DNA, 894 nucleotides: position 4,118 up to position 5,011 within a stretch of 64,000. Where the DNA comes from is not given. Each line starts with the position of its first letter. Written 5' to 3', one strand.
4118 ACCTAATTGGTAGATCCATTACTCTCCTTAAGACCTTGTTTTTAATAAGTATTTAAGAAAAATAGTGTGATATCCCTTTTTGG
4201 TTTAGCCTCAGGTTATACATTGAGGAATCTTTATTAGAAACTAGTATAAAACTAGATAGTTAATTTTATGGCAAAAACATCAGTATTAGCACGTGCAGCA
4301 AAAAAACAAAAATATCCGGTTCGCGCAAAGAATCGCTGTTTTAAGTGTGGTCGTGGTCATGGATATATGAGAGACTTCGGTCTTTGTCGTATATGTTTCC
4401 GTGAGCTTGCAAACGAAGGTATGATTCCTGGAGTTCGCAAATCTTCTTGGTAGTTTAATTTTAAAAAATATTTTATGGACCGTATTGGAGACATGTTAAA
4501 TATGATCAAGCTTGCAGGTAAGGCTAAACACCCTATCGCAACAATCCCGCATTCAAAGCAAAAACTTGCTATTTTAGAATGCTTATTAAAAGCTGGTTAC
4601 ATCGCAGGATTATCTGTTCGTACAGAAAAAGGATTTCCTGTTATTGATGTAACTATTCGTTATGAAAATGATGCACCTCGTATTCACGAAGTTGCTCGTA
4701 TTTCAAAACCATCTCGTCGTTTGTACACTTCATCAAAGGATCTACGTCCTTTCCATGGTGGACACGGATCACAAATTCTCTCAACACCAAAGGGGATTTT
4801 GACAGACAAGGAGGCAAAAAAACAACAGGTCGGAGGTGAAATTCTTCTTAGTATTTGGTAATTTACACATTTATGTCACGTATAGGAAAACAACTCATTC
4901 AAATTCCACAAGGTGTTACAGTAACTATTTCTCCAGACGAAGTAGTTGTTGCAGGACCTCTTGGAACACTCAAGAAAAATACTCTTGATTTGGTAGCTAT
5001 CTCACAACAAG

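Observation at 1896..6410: Rearranged spc operon with a foreign gene, its own promoter and terminator inserted between rplE and rpsN; L29 and L30 absent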

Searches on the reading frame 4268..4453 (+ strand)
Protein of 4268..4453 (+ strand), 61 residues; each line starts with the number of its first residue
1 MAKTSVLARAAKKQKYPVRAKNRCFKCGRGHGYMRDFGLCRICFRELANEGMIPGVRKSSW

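Call 3: search_protein_families(library=pfam, proteins=[window:4268-4453:+], max_evalue=0.01)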
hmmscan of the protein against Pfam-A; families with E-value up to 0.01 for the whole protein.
window:4268-4453:+ (61 aa): 1 family
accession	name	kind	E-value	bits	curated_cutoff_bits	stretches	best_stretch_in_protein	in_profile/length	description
PF00253.27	Ribosomal_S14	-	1.9e-24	85.6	27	1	12-60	6-54/54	Ribosomal protein S14p/S29e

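Call 10: search_protein_families(library=ncbifam, proteins=[window:4268-4453:+], max_evalue=0.1)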
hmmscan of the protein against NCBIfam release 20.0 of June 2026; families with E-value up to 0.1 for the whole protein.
window:4268-4453:+ (61 aa): 4 families
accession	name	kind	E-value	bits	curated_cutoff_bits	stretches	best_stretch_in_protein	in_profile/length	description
NF005974.0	PRK08061.1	equivalog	3e-30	104.1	77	1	1-61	1-61/61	type Z 30S ribosomal protein S14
NF006477.0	PRK08881.1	equivalog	7.3e-19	68.1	77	1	16-61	56-101/101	30S ribosomal protein S14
NF005370.0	PRK06911.1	equivalog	1.5e-13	50.6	187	1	14-61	53-100/100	30S ribosomal protein S14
NF004424.0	PRK05766.1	equivalog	1.9e-08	34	54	1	13-50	8-47/54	30S ribosomal protein S14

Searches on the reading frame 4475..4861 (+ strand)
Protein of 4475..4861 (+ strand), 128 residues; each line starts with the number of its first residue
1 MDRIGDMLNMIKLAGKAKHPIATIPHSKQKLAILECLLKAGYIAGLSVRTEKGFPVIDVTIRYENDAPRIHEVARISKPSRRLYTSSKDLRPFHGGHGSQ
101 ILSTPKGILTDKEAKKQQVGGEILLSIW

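Call 3: search_protein_families(library=pfam, proteins=[window:4475-4861:+], max_evalue=0.01)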
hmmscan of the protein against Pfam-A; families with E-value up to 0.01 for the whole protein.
window:4475-4861:+ (128 aa): 1 family
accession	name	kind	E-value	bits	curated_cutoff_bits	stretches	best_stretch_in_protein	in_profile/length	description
PF00410.24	Ribosomal_S8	-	3.2e-35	121.3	24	1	2-128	1-126/126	Ribosomal protein S8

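Call 50: find_related_loci(query=window:4475-4861:+, collection=metagenome_contigs, flank=5000)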
Query window:4475-4861:+ (128 aa) in metagenome_contigs; peptide patterns used: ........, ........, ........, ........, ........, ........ (x = any residue, [..] = any of these).
259 stretches matched a pattern; 1 encode a relative of the query (tblastn E <= 1e-3); 1 distinct loci.
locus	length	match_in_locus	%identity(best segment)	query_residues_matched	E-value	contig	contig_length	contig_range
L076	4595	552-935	91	1-128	5e-81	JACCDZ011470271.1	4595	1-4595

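Call 68: find_homologous_proteins(query=window:4475-4861:+, max_evalue=1e-20)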
Query window:4475-4861:+ (128 aa): 221 proteins with E <= 1e-20 among 300 candidates; the best 120 are listed.
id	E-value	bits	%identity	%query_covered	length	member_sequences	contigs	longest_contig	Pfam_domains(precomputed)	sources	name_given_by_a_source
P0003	1.2e-72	260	91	100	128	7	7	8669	PF00410.25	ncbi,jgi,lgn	jgi:small subunit ribosomal protein S8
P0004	4.6e-38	148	57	100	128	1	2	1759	PF00410.25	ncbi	-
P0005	4.7e-38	148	57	100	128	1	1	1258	PF00410.25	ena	-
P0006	1.7e-37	146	55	100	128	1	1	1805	PF00410.25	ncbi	-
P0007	6.1e-37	144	54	99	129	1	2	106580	PF00410.25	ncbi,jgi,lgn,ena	ncbi:MAG: 30S ribosomal protein S8 [Candidatus Paceibacterota bacterium]|jgi:small subunit ribosomal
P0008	1.7e-35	140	55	100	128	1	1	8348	PF00410.25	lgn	-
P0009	2.0e-33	133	52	100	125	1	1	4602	PF00410.25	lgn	-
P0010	5.6e-33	132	56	93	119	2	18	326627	PF00410.25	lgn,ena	-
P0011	9.5e-33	131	50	100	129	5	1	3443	PF00410.25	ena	-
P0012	1.0e-32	131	53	100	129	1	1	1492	PF00410.25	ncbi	-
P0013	1.6e-32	130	54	100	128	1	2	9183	PF00410.25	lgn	-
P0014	3.2e-31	126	51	100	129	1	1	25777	PF00410.25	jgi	jgi:small subunit ribosomal protein S8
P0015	3.7e-31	126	50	100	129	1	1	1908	PF00410.25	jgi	jgi:small subunit ribosomal protein S8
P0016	5.5e-31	125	51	100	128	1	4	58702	PF00410.25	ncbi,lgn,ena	-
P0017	7.7e-31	125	49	99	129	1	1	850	PF00410.25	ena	-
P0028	3.8e-29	119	53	99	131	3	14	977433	PF00410.25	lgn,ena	-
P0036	2.0e-28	117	50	100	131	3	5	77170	PF00410.25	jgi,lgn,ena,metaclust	metaclust:\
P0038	2.4e-28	117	47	100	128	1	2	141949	PF00410.25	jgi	-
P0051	1.5e-27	114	50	99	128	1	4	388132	PF00410.25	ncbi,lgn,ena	-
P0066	8.6e-27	112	49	100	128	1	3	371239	PF00410.25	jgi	jgi:small subunit ribosomal protein S8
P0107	9.0e-25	105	49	100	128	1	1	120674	PF00410.25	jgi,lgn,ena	-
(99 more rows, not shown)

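Call 70: find_encoding_contigs(protein=P0010, flank=5000, max_places=4)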
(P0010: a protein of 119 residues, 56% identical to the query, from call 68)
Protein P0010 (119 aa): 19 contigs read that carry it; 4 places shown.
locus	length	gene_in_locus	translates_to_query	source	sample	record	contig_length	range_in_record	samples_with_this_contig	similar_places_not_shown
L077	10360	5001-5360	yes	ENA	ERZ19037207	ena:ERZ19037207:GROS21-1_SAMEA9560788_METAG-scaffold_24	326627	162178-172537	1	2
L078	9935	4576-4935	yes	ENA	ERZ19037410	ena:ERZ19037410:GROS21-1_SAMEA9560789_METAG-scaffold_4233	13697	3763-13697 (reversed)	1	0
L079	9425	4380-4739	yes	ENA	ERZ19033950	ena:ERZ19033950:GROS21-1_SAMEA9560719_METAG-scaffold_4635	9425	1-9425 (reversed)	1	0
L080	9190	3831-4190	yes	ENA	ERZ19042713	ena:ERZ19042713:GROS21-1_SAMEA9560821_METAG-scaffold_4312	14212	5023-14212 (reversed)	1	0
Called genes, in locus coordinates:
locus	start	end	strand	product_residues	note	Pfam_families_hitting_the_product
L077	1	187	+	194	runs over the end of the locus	-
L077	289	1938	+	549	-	PF00930:DPPIV_N (weak), PF02230:Abhydrolase_2 (faint), PF20434:BD-FAE (weak), PF00561:Abhydrolase_1 (weak), PF12697:Abhydrolase_6 (weak), PF00326:Peptidase_S9, PF12146:Hydrolase_4 (weak)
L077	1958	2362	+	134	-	-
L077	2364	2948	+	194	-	PF03575:Peptidase_S51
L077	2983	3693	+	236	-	PF06414:Zeta_toxin, PF13671:AAA_33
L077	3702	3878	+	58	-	-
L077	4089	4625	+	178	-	PF13238:AAA_18 (weak), PF01202:SKI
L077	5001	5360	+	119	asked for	PF00410:Ribosomal_S8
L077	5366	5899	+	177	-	PF00347:Ribosomal_L6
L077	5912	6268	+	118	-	PF00861:Ribosomal_L18p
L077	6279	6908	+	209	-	PF00333:Ribosomal_S5, PF03719:Ribosomal_S5_C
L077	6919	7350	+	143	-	PF00828:Ribosomal_L27A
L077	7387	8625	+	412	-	PF00344:SecY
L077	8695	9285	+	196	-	PF00406:ADK, PF13207:AAA_17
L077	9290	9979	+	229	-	PF00696:AA_kinase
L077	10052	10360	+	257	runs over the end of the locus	-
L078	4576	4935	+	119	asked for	PF00410:Ribosomal_S8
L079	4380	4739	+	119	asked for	PF00410:Ribosomal_S8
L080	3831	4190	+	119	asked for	PF00410:Ribosomal_S8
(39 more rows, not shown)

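Call 71: find_encoding_contigs(protein=P0028, flank=5000, max_places=4)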
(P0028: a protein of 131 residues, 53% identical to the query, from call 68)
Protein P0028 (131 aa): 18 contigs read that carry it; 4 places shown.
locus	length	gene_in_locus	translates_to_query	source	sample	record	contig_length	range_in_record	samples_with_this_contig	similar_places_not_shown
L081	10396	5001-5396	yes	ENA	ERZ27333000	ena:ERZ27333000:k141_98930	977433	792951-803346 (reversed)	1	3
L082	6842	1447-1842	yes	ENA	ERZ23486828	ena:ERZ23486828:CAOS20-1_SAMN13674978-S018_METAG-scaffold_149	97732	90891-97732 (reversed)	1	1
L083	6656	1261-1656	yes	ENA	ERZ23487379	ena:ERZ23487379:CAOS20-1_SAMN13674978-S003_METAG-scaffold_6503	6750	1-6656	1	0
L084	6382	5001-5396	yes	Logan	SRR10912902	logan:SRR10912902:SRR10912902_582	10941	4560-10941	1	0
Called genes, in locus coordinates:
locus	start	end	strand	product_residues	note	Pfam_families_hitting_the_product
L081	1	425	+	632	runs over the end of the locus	PF00004:AAA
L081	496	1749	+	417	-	PF20343:DUF6638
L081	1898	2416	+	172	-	-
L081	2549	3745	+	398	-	PF10095:DUF2333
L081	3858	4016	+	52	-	-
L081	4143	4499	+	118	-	-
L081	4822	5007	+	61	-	PF00253:Ribosomal_S14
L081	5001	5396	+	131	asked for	PF00410:Ribosomal_S8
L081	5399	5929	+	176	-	PF00347:Ribosomal_L6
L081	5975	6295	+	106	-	PF00861:Ribosomal_L18p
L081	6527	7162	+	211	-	PF00333:Ribosomal_S5, PF03719:Ribosomal_S5_C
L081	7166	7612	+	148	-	PF00828:Ribosomal_L27A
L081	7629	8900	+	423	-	PF00344:SecY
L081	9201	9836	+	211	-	-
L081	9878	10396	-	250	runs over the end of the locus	PF01978:TrmB, PF01022:HTH_5, PF08279:HTH_11 (faint), PF12802:MarR_2, PF12840:HTH_20, PF13412:HTH_24, PF21476:PF0610-like_N (faint)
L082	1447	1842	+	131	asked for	PF00410:Ribosomal_S8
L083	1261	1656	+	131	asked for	PF00410:Ribosomal_S8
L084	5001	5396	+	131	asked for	PF00410:Ribosomal_S8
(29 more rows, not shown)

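Call 72: find_encoding_contigs(protein=P0051, flank=5000, max_places=4)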
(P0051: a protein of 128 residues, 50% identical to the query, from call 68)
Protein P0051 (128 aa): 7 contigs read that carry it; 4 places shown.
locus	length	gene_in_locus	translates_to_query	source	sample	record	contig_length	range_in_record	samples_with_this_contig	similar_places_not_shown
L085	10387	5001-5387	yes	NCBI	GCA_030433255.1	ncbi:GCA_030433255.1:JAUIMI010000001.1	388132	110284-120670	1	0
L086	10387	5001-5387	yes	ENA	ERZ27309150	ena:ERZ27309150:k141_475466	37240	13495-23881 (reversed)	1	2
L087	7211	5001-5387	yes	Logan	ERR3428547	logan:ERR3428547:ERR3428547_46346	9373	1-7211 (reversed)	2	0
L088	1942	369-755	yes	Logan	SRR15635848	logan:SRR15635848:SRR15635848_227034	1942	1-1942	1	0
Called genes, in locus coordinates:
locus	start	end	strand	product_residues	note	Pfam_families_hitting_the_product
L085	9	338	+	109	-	PF00237:Ribosomal_L22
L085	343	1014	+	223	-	PF07650:KH_2, PF00189:Ribosomal_S3_C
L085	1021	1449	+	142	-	PF00252:Ribosomal_L16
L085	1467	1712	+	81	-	PF00366:Ribosomal_S17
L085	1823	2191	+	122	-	PF00238:Ribosomal_L14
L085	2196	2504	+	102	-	PF17136:ribosomal_L24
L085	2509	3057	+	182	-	PF00281:Ribosomal_L5, PF00673:Ribosomal_L5_C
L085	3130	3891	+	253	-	PF21088:MS_channel_1st (weak), PF00924:MS_channel_2nd, PF21082:MS_channel_3rd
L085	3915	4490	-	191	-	PF02600:DsbB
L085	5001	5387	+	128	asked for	PF00410:Ribosomal_S8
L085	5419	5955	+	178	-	PF00347:Ribosomal_L6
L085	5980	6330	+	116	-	PF00861:Ribosomal_L18p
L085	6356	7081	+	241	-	PF00333:Ribosomal_S5, PF03719:Ribosomal_S5_C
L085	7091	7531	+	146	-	PF00828:Ribosomal_L27A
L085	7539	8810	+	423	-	PF00344:SecY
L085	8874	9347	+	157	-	PF07963:N_methyl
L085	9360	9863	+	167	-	PF00173:Cyt-b5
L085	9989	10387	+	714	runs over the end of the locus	PF00009:GTP_EFTU, PF03144:GTP_EFTU_D2, PF22042:EF-G_D2, PF14492:EFG_III, PF16658:RF3_C (faint), PF03764:EFG_IV, PF00679:EFG_C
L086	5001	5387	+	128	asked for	PF00410:Ribosomal_S8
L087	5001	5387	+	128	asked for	PF00410:Ribosomal_S8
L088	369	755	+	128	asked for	PF00410:Ribosomal_S8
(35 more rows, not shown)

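Call 73: find_encoding_contigs(protein=P0066, flank=5000, max_places=4)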
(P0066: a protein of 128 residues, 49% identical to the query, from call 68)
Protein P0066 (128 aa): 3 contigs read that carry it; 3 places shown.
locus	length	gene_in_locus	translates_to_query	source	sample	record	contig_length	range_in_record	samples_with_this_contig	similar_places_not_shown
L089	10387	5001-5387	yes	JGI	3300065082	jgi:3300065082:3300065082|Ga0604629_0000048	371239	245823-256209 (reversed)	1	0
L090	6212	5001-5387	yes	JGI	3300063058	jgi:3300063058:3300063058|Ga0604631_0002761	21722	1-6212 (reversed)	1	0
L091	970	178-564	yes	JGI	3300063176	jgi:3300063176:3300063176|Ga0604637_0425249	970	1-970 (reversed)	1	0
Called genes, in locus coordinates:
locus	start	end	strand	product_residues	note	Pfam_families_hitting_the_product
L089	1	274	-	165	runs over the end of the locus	PF01625:PMSR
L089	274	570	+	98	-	-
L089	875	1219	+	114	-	PF00203:Ribosomal_S19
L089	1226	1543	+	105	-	PF00237:Ribosomal_L22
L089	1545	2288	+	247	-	PF07650:KH_2, PF13083:KH_KhpA-B (weak), PF00189:Ribosomal_S3_C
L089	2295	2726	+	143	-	PF00252:Ribosomal_L16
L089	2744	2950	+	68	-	PF00831:Ribosomal_L29 (weak)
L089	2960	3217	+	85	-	PF00366:Ribosomal_S17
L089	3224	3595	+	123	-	PF00238:Ribosomal_L14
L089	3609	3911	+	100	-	PF22682:Ribosomal_uL24m-like (weak), PF00467:KOW, PF17136:ribosomal_L24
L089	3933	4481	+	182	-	PF00281:Ribosomal_L5, PF00673:Ribosomal_L5_C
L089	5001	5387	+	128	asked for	PF00410:Ribosomal_S8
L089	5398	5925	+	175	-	PF00347:Ribosomal_L6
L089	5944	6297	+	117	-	PF00861:Ribosomal_L18p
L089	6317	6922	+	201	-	PF00333:Ribosomal_S5, PF03719:Ribosomal_S5_C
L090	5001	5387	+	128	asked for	PF00410:Ribosomal_S8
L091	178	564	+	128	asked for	PF00410:Ribosomal_S8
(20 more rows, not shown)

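Call 79: find_encoding_contigs(protein=P0007, flank=4000, max_places=2)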
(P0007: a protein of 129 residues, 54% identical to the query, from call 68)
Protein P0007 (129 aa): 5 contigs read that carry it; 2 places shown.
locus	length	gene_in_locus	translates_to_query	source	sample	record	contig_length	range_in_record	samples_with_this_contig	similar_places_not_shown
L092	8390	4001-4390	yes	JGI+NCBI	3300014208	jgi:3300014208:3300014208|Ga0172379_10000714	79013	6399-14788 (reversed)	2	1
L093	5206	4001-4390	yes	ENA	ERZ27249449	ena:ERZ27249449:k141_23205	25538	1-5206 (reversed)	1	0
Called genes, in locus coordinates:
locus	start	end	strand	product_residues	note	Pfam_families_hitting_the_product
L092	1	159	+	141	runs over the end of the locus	PF00252:Ribosomal_L16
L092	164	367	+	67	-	PF00831:Ribosomal_L29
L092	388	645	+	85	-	PF00366:Ribosomal_S17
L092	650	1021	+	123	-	PF00238:Ribosomal_L14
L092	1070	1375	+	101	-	PF00467:KOW (weak), PF17136:ribosomal_L24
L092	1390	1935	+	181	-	PF00281:Ribosomal_L5, PF00673:Ribosomal_L5_C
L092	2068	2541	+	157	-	-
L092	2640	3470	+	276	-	-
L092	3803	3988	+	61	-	PF00253:Ribosomal_S14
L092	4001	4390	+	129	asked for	PF00410:Ribosomal_S8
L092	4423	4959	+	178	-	PF00347:Ribosomal_L6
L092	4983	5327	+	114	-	PF00861:Ribosomal_L18p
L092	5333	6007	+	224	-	PF00333:Ribosomal_S5, PF03719:Ribosomal_S5_C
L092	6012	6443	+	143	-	PF00828:Ribosomal_L27A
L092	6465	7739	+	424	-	PF00344:SecY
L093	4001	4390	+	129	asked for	PF00410:Ribosomal_S8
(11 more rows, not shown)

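Call 80: find_encoding_contigs(protein=P0038, flank=4000, max_places=2)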
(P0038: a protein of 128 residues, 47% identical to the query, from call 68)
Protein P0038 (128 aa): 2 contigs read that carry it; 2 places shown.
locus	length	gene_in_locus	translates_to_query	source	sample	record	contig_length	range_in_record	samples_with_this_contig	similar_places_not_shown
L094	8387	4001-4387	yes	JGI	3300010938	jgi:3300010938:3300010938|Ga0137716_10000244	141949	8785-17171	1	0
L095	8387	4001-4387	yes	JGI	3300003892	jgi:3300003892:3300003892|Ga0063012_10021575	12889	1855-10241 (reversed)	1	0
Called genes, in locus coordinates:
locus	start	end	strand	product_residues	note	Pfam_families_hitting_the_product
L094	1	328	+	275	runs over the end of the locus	PF00181:Ribosomal_L2_N, PF03947:Ribosomal_L2_C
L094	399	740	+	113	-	PF00203:Ribosomal_S19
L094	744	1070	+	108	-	PF00237:Ribosomal_L22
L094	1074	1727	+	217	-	PF07650:KH_2, PF00189:Ribosomal_S3_C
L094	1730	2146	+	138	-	PF00252:Ribosomal_L16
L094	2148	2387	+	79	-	PF00366:Ribosomal_S17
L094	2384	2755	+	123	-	PF00238:Ribosomal_L14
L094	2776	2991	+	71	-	PF17136:ribosomal_L24 (weak)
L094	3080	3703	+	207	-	PF00281:Ribosomal_L5, PF00673:Ribosomal_L5_C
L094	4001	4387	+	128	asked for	PF00410:Ribosomal_S8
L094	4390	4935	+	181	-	PF00347:Ribosomal_L6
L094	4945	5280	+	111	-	PF00861:Ribosomal_L18p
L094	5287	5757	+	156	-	PF00333:Ribosomal_S5, PF03719:Ribosomal_S5_C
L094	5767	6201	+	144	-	PF00828:Ribosomal_L27A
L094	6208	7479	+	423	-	PF00344:SecY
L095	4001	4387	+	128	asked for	PF00410:Ribosomal_S8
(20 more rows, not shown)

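Call 81: find_encoding_contigs(protein=P0107, flank=4000, max_places=2)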
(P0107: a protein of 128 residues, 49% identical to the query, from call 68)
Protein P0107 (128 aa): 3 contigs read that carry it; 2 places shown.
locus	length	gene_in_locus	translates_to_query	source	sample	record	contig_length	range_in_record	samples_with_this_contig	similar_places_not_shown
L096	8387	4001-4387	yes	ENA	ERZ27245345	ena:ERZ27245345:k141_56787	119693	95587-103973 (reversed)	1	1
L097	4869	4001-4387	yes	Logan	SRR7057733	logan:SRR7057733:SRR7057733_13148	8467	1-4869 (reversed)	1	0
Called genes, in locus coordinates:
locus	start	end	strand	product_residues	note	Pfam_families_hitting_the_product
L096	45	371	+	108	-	PF00203:Ribosomal_S19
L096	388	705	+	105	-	PF00237:Ribosomal_L22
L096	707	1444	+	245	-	PF07650:KH_2, PF00189:Ribosomal_S3_C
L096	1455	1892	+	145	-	PF00252:Ribosomal_L16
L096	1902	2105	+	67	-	PF00831:Ribosomal_L29 (weak)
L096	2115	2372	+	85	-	PF00366:Ribosomal_S17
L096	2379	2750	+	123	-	PF00238:Ribosomal_L14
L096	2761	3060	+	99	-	PF00467:KOW, PF17136:ribosomal_L24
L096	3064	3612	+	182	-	PF00281:Ribosomal_L5, PF00673:Ribosomal_L5_C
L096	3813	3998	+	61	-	PF00253:Ribosomal_S14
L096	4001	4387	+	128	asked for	PF00410:Ribosomal_S8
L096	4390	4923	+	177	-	PF00347:Ribosomal_L6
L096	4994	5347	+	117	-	PF00861:Ribosomal_L18p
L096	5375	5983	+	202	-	PF00333:Ribosomal_S5, PF03719:Ribosomal_S5_C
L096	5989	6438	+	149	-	PF00828:Ribosomal_L27A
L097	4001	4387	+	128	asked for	PF00410:Ribosomal_S8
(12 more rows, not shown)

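Call 82: find_encoding_contigs(protein=P0036, flank=4000, max_places=2)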
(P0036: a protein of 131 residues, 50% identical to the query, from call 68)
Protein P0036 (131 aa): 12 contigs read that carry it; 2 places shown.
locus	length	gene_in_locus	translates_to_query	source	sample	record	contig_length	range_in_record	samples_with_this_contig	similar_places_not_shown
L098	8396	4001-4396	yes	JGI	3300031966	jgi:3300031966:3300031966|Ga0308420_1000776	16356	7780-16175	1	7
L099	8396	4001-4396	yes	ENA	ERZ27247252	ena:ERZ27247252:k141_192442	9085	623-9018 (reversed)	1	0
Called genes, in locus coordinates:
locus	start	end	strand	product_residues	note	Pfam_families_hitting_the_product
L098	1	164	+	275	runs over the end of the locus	PF00181:Ribosomal_L2_N, PF03947:Ribosomal_L2_C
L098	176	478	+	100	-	PF00203:Ribosomal_S19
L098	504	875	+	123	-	PF00237:Ribosomal_L22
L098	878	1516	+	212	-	PF07650:KH_2, PF00189:Ribosomal_S3_C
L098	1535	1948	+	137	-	PF00252:Ribosomal_L16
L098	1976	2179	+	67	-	PF00831:Ribosomal_L29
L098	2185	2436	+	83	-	PF00366:Ribosomal_S17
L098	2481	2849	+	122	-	PF00238:Ribosomal_L14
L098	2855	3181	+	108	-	PF17136:ribosomal_L24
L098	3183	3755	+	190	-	PF00281:Ribosomal_L5, PF00673:Ribosomal_L5_C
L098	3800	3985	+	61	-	PF00253:Ribosomal_S14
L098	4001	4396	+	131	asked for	PF00410:Ribosomal_S8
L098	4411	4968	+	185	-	PF00347:Ribosomal_L6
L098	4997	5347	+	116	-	PF00861:Ribosomal_L18p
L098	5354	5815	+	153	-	PF00333:Ribosomal_S5, PF03719:Ribosomal_S5_C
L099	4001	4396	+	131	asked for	PF00410:Ribosomal_S8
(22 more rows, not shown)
